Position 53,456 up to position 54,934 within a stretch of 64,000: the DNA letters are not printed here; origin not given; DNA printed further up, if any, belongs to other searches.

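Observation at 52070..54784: Three-gene operon of uncharacterized proteins with tandem paralogs sharing a novel ~60-aa N-terminal module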

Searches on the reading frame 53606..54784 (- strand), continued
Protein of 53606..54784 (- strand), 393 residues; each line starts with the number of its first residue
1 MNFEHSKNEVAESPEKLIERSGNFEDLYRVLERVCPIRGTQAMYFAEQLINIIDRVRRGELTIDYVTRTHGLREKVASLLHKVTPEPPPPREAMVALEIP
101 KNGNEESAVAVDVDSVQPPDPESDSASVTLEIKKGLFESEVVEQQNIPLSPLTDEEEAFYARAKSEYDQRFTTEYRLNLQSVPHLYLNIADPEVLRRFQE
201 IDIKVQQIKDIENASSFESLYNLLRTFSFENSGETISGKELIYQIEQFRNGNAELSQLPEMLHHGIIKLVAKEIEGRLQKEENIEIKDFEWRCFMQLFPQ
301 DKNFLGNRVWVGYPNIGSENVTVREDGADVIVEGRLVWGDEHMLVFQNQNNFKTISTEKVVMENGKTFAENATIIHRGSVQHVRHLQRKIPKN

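Call 55: list_cluster_members(proteins=[P0121, P0123, P0126, P0127, P0133, P0135, P0140, P0141, P0148, P0257])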
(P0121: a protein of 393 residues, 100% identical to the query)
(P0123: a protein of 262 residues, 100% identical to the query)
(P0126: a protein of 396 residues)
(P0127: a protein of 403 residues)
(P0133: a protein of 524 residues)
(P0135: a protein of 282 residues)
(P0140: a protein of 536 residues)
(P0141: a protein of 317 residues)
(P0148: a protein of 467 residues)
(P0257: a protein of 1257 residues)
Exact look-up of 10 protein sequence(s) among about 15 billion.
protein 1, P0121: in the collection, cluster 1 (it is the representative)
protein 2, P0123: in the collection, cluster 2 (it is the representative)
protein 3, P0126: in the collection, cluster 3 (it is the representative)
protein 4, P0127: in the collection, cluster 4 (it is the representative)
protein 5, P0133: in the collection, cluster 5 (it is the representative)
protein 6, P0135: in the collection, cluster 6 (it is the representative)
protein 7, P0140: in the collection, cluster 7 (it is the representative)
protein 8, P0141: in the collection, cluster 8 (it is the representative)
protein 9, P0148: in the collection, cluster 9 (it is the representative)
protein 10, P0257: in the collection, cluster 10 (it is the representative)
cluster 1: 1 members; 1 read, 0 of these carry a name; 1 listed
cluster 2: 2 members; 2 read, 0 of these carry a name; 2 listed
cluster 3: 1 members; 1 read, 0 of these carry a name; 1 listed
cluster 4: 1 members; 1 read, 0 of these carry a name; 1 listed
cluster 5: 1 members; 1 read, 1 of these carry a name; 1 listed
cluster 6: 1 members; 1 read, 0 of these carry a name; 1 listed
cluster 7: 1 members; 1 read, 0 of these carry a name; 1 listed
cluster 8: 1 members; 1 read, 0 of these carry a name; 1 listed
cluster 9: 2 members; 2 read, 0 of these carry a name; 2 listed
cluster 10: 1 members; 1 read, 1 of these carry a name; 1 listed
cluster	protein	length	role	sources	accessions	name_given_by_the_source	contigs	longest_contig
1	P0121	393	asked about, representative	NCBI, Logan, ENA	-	-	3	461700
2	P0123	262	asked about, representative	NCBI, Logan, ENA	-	-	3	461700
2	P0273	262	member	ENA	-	-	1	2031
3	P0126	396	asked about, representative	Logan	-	-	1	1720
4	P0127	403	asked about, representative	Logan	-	-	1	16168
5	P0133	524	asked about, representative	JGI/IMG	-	hypothetical protein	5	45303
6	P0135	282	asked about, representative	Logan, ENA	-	-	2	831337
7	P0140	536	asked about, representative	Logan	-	-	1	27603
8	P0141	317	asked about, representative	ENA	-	-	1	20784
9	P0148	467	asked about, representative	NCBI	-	-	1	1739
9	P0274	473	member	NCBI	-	-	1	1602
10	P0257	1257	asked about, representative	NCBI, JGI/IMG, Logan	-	hypothetical protein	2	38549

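Call 62: search_protein_families(library=pfam, proteins=[P0243, P0231, P0195, P0167], max_evalue=0.001)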
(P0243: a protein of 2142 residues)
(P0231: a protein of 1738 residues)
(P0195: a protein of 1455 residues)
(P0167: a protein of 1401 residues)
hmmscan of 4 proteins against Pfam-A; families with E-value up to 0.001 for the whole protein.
P0243 (2142 aa): 1 family
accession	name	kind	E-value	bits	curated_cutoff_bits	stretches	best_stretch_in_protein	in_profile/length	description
PF17914.6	HopA1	-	1.8e-11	44.7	22.7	1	510-623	63-168/170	HopA1 effector protein family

P0231 (1738 aa): 0 families

P0195 (1455 aa): 0 families

P0167 (1401 aa): 0 families

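Call 77: search_protein_families(library=pfam, proteins=[P0152, P0187, P0192, P0157, P0200, P0163, P0141, P0203, P0213, P0206], max_evalue=0.01)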
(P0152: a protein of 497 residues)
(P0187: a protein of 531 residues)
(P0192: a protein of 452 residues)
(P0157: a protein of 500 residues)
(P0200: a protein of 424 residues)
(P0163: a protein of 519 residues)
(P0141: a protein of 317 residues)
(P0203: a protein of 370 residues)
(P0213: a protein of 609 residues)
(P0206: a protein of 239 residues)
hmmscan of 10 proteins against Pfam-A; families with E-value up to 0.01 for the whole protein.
P0152 (497 aa): 0 families

P0187 (531 aa): 0 families

P0192 (452 aa): 0 families

P0157 (500 aa): 0 families

P0200 (424 aa): 0 families

P0163 (519 aa): 0 families

P0141 (317 aa): 1 family
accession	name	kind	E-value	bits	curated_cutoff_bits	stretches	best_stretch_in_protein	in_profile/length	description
PF25816.1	RamC_N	-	1.3e-20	74.2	27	1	163-315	29-183/191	RamC, N-terminal domain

P0203 (370 aa): 0 families

P0213 (609 aa): 1 family
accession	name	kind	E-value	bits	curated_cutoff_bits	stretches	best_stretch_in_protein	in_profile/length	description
PF01841.26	Transglut_core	-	4.3e-05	24.2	23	1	345-405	31-101/108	Transglutaminase-like superfamily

P0206 (239 aa): 0 families

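Call 92: search_protein_families(library=pfam, proteins=[L013:7678-7998:+, L011:9171-9836:+, L001:8883-9719:-], max_evalue=0.01)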
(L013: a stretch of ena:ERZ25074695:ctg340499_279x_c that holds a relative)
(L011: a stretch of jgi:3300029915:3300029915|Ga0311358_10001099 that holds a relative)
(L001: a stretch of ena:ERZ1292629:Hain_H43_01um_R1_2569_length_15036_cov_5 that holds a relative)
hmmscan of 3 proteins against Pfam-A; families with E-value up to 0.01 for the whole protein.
L013:7678-7998:+ (106 aa): 0 families

L011:9171-9836:+ (221 aa): 0 families

L001:8883-9719:- (278 aa): 0 families

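Call 103: search_protein_families(library=pfam, alignment_id=A9, max_evalue=0.001)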
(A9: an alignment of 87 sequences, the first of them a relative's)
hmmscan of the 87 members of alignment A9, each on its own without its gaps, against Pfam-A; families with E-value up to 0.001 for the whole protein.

A. member 1, P0124 (386 aa): 0 families

B. families by the number of members that match (of 87 scanned): 4 families
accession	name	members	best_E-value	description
PF00226.36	DnaJ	1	3.8e-14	DnaJ domain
PF22863.1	TraI_middle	1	0.00024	TraI-like middle domain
PF02455.21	Hex_IIIa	1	0.00096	Hexon-associated protein (IIIa)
PF05470.18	eIF-3c_N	1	0.00096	Eukaryotic translation initiation factor 3 subunit 8 N-terminus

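Call 104: find_encoding_contigs(protein=P0127, flank=7000, max_places=2)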
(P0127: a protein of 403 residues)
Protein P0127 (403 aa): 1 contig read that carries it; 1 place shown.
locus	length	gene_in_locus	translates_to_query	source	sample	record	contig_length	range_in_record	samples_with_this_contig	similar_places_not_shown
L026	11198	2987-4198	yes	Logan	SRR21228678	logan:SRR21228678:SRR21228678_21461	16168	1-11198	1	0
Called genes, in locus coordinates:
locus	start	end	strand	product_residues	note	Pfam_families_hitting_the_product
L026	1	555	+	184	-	?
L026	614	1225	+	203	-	PF09335:VTT_dom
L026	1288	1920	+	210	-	PF23477:zf_Tbcl_2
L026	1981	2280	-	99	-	-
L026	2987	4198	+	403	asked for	-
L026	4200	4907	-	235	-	PF08282:Hydrolase_3 (weak)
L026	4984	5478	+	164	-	-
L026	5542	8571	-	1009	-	PF00873:ACR_tran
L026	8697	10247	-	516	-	PF25989:YknX_C (weak)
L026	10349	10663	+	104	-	-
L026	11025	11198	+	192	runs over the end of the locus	PF02525:Flavodoxin_2, PF03358:FMN_red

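Call 105: find_encoding_contigs(protein=P0133, flank=7000, max_places=2)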
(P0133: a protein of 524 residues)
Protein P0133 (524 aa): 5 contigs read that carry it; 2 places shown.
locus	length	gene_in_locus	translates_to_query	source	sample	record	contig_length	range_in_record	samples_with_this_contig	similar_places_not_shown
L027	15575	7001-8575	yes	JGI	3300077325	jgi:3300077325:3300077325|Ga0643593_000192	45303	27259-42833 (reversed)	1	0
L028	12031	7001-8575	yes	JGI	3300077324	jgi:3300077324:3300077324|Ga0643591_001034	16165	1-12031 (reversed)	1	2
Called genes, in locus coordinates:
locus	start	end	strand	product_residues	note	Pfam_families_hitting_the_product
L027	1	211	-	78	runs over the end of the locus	-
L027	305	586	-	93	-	-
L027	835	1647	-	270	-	-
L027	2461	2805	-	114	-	-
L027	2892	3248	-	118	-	-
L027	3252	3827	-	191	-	PF01471:PG_binding_1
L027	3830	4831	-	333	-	-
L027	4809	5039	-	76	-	-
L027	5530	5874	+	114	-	-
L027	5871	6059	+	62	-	-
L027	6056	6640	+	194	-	-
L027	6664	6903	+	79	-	-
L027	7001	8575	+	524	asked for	-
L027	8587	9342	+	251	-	PF13485:Peptidase_MA_2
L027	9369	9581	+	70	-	-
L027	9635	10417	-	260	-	-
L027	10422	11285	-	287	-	PF04383:KilA-N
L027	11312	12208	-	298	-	PF13495:Phage_int_SAM_4, PF00589:Phage_integrase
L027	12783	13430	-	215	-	PF06736:TMEM175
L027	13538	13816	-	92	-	PF13441:Gly-zipper_YMGG (weak)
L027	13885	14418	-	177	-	-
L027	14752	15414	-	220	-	PF14528:LAGLIDADG_3 (weak)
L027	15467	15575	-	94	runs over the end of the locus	-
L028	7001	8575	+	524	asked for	-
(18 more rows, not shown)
